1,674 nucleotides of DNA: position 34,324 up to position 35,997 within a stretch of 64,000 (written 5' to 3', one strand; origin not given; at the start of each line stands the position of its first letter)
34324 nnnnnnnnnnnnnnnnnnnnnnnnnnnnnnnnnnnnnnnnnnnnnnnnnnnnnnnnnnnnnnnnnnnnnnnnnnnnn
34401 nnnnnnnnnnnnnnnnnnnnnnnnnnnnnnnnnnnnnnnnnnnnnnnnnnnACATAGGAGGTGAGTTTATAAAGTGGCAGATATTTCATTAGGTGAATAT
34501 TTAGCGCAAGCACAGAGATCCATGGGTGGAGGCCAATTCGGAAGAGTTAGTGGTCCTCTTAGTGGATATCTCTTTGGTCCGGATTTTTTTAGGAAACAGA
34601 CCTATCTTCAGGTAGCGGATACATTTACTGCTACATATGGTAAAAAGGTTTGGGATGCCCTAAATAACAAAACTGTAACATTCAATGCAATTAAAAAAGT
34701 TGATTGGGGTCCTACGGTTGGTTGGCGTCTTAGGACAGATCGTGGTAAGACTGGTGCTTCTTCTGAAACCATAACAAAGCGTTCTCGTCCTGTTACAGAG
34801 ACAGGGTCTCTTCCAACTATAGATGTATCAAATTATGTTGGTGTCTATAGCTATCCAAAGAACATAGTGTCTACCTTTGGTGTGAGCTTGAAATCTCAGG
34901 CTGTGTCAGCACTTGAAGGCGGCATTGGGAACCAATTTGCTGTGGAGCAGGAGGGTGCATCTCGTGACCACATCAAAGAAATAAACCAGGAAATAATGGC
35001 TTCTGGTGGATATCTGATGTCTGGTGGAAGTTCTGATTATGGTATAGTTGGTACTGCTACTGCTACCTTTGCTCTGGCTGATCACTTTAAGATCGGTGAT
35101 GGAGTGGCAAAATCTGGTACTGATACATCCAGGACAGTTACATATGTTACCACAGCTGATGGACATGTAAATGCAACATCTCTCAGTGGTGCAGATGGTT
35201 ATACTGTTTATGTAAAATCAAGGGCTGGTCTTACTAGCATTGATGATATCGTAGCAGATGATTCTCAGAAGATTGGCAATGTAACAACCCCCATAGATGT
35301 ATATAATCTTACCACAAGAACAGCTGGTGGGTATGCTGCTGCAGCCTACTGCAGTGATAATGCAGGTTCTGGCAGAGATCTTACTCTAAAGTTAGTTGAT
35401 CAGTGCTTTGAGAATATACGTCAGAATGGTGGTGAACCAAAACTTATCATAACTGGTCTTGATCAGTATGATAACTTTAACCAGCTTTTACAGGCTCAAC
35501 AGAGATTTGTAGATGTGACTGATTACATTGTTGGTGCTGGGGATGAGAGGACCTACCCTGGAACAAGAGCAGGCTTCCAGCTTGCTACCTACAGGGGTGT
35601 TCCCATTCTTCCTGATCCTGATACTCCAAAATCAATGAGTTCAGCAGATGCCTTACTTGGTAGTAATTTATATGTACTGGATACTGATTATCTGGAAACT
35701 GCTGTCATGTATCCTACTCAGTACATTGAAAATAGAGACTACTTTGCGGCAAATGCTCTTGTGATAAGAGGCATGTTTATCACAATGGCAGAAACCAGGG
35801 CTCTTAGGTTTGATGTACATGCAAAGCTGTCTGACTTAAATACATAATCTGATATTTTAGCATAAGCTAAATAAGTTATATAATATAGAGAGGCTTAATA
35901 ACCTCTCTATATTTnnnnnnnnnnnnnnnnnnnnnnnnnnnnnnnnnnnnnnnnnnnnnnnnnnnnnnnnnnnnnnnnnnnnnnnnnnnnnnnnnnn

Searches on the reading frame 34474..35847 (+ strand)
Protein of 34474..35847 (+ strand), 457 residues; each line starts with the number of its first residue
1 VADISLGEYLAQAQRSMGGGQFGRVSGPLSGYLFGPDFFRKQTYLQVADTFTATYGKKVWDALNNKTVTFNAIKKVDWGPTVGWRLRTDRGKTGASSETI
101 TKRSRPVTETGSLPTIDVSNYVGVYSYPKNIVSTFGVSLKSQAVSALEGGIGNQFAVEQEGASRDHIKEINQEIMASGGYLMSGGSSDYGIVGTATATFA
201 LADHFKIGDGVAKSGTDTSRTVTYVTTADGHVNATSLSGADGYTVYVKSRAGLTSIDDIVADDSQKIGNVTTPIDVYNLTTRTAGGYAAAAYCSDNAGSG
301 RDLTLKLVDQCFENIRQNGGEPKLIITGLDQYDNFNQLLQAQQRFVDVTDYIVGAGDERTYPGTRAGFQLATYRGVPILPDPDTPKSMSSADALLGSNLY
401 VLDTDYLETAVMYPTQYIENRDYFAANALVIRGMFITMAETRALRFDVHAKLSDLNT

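Call 28: search_protein_families(library=pfam, proteins=[window:34474-35847:+], max_evalue=0.001)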
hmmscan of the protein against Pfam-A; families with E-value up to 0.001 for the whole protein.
window:34474-35847:+ (457 aa): 1 family
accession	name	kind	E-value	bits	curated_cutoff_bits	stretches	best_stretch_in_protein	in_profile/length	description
PF17236.8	SU10_MCP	-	4.1e-09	36.8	24.1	1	105-416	57-256/292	SU10 major capsid protein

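Call 40: search_protein_families(library=phrogs, proteins=[window:34474-35847:+], max_evalue=0.0001)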
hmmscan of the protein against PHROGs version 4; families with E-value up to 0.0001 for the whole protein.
window:34474-35847:+ (457 aa): 2 families
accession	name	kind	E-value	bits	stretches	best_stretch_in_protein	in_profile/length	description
phrog_24667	-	head and packaging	9.2e-11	42.6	1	253-455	253-456/457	major head protein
phrog_9953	-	head and packaging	1.9e-07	31.8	1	304-412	194-283/329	major head protein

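Call 41: search_dna_similar(query=window:34474-35847:+, collection=phages, mode=protein, max_evalue=0.001, max_rows=15)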
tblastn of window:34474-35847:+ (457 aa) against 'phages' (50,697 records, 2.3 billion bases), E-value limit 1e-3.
Records with a match: 9; places in all: 9; records where one place covers at least 80% of the query: 0.
Best place of each record, by identity: <60% 9.
By first word of the organism name: Haloarcula 6; Halovirus 2; Caudoviricetes 1.
By host as written in the record: Haloarcula californiae 5; Haloarcula vallismortis 3; Methanofastidiosa 1.
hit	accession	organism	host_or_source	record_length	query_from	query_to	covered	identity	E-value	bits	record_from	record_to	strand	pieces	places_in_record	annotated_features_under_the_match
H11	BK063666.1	Caudoviricetes sp. vir519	Methanofastidiosa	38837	255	457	44%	28.9%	2e-11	72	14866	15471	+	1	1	major head protein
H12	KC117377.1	Haloarcula vallismortis tailed virus 1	Haloarcula vallismortis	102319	295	455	35%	26.2%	2e-7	59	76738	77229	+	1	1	120: major capsid protein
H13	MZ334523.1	Haloarcula virus HVTV-2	Haloarcula vallismortis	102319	295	455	35%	26.2%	2e-7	59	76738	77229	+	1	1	major capsid protein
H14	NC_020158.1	Haloarcula vallismortis tailed virus 1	Haloarcula vallismortis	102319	295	455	35%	26.2%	2e-7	59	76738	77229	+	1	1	120: major head protein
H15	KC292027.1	Halovirus HCTV-5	Haloarcula californiae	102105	295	455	35%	25.6%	1e-6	57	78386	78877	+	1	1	119: major capsid protein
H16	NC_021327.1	Halovirus HCTV-5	Haloarcula californiae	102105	295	455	35%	25.6%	1e-6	57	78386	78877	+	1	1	119: major head protein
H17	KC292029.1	Haloarcula californiae tailed virus 1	Haloarcula californiae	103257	296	455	35%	25.7%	1e-6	57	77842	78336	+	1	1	112: major capsid protein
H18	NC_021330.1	Haloarcula californiae tailed virus 1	Haloarcula californiae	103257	296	455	35%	25.7%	1e-6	57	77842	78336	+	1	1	112: major head protein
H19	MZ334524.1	Haloarcula virus HCTV-16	Haloarcula californiae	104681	296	455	35%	25.7%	1e-6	57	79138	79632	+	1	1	major capsid protein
